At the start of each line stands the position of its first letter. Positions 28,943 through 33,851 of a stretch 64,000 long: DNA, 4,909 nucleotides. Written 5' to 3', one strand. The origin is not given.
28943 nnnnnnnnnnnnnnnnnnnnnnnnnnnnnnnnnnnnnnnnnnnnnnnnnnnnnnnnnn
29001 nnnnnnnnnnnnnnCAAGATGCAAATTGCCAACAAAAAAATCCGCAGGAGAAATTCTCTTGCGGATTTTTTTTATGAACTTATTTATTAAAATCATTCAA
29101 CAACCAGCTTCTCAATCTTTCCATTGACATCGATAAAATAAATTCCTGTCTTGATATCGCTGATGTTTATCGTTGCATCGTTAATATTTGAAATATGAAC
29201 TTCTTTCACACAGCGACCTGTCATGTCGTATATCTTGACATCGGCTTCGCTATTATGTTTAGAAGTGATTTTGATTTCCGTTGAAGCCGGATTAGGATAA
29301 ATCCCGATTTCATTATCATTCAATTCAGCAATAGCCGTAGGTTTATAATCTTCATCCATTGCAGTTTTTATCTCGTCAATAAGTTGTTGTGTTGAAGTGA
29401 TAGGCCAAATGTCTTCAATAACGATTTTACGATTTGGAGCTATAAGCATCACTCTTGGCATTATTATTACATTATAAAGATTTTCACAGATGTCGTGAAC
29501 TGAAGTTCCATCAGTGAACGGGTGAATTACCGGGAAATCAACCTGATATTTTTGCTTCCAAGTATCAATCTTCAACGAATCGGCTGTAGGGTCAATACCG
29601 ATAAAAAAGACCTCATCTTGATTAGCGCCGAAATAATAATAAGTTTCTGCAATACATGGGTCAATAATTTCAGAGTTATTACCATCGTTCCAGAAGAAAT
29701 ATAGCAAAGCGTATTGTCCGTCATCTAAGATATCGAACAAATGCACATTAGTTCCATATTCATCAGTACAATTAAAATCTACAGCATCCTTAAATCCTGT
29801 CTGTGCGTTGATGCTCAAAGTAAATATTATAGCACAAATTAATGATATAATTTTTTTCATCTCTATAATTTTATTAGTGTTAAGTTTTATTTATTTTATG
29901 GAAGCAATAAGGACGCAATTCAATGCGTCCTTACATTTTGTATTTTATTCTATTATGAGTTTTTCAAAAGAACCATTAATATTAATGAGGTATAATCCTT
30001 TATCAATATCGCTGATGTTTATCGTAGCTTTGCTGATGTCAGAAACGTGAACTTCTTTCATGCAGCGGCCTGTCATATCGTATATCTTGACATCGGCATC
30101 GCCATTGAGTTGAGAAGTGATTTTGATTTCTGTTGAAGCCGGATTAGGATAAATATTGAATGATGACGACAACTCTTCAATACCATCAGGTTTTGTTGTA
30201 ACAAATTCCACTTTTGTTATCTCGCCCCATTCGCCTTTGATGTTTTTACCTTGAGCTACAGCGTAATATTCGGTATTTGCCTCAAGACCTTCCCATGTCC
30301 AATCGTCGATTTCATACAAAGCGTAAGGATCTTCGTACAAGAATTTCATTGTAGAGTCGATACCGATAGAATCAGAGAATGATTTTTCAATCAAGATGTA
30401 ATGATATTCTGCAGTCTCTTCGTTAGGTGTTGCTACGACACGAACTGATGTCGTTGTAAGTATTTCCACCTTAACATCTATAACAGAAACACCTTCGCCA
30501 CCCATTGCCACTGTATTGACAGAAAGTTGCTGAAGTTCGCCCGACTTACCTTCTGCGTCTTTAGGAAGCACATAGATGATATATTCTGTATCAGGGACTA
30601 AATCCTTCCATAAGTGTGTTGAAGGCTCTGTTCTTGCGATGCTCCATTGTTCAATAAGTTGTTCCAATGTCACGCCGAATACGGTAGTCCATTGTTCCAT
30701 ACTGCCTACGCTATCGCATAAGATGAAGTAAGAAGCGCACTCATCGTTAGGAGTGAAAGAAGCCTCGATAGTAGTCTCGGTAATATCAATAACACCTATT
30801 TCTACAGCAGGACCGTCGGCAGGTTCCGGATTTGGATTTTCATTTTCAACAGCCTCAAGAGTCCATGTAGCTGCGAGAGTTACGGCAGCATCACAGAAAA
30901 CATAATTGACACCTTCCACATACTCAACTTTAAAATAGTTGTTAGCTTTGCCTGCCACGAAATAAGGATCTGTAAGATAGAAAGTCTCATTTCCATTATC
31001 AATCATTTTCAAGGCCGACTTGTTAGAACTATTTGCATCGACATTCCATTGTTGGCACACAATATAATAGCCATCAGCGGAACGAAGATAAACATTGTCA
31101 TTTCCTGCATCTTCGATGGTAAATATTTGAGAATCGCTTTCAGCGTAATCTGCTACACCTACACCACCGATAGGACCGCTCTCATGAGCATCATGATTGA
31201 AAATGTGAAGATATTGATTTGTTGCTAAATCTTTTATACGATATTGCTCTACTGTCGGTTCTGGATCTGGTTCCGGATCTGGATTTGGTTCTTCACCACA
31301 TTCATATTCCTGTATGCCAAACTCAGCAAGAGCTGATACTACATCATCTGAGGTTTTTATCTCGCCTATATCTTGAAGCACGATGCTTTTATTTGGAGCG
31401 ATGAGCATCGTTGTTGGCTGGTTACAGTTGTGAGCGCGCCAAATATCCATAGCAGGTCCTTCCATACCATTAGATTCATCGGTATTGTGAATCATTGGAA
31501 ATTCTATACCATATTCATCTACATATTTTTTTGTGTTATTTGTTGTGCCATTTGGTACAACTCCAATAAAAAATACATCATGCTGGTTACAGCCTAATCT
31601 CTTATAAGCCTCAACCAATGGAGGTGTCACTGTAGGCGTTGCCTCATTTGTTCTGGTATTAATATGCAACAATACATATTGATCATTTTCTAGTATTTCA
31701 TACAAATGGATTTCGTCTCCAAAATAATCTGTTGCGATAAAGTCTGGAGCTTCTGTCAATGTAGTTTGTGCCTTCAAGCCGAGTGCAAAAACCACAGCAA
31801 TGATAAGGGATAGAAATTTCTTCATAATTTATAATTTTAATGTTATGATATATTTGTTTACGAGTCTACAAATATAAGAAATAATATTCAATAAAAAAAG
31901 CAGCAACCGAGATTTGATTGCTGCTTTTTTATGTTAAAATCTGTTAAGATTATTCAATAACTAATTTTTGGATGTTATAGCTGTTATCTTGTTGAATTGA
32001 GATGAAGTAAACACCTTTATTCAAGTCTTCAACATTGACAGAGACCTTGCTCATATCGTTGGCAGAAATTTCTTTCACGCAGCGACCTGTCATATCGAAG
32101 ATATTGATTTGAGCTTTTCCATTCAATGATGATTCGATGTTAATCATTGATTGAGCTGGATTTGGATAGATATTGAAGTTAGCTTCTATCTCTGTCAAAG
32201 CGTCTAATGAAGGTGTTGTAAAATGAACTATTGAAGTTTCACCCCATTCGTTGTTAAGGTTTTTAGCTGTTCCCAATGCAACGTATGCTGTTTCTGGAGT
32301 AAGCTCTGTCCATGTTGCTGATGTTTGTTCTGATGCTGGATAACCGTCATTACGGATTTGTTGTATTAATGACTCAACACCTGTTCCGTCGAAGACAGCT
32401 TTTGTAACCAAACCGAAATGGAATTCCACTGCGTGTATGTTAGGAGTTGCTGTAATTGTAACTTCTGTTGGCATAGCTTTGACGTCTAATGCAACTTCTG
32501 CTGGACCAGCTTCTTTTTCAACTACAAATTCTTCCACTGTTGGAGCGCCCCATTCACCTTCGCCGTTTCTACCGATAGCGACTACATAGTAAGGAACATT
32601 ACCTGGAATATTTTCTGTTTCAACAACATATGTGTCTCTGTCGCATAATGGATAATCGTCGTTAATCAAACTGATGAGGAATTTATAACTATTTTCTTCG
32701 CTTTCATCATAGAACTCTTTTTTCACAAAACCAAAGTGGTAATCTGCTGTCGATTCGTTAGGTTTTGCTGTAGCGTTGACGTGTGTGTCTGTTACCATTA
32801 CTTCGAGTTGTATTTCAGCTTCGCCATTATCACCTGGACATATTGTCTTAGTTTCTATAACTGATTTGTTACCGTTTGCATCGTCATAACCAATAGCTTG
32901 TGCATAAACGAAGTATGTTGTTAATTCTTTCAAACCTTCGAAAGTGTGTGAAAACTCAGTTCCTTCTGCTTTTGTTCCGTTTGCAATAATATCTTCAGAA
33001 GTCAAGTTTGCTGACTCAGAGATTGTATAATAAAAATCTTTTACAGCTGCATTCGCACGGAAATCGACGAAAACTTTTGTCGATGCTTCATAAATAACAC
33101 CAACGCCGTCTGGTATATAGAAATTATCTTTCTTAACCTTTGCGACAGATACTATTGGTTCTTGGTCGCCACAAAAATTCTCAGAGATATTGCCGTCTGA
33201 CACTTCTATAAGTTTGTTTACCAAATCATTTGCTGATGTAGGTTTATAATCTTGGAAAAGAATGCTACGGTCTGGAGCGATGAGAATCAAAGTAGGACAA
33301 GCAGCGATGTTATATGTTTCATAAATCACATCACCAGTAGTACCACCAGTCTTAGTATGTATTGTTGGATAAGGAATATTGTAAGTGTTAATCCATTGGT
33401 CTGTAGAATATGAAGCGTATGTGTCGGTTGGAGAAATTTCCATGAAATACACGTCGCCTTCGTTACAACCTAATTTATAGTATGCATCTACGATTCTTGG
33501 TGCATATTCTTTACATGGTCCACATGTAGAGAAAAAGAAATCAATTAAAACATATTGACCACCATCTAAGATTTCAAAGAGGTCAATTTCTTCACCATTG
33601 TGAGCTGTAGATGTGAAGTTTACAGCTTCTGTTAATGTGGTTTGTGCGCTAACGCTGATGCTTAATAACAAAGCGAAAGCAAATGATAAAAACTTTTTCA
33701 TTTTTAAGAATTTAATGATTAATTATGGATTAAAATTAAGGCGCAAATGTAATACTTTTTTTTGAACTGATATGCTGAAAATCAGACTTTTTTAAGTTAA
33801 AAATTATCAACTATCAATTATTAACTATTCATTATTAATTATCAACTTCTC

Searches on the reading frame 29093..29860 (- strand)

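Call 56: search_protein_families(library=pfam, proteins=[window:29093-29860:-], max_evalue=0.00001)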
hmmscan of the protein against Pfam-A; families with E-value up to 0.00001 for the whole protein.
window:29093-29860:- (255 aa): 1 family
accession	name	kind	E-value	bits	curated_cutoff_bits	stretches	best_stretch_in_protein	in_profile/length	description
PF18962.6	Por_Secre_tail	-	1.1e-15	58.1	27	1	187-251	1-72/75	Secretion system C-terminal sorting domain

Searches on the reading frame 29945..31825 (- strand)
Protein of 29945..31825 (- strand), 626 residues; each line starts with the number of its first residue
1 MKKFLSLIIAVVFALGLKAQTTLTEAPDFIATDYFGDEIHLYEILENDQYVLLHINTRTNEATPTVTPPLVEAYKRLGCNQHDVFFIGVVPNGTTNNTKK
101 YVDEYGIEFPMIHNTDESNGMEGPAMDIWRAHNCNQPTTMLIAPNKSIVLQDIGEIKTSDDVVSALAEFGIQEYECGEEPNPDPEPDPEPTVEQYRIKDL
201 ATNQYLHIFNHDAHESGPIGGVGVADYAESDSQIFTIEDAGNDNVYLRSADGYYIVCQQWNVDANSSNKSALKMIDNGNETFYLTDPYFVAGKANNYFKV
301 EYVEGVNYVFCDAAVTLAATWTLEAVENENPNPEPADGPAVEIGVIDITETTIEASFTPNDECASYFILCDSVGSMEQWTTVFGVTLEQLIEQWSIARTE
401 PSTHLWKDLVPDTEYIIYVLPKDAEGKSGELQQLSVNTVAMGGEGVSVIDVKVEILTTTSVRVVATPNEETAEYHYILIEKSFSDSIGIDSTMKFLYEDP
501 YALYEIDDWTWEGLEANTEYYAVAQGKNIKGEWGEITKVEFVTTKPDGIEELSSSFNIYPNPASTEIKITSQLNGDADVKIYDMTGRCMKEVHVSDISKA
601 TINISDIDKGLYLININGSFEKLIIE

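Call 56: search_protein_families(library=pfam, proteins=[window:29945-31825:-], max_evalue=0.00001)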
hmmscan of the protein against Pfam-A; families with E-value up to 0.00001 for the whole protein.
window:29945-31825:- (626 aa): 2 families
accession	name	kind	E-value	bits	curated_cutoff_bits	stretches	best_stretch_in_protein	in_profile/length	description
PF18962.6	Por_Secre_tail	-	4.4e-13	49.8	27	1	558-624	1-74/75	Secretion system C-terminal sorting domain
PF00578.27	AhpC-TSA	-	1.7e-06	28.4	26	1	25-149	4-122/124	AhpC/TSA family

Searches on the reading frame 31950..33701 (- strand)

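Call 56: search_protein_families(library=pfam, proteins=[window:31950-33701:-], max_evalue=0.00001)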
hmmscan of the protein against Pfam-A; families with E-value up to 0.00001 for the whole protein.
window:31950-33701:- (583 aa): 3 families
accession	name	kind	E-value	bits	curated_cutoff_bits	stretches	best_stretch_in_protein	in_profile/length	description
PF18962.6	Por_Secre_tail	-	1.2e-17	64.4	27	1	511-582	1-75/75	Secretion system C-terminal sorting domain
PF00578.27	AhpC-TSA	-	6e-09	36.3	26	1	25-147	4-121/124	AhpC/TSA family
PF13905.12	Thioredoxin_8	-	1.8e-07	31.8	27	1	48-147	1-94/94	Thioredoxin-like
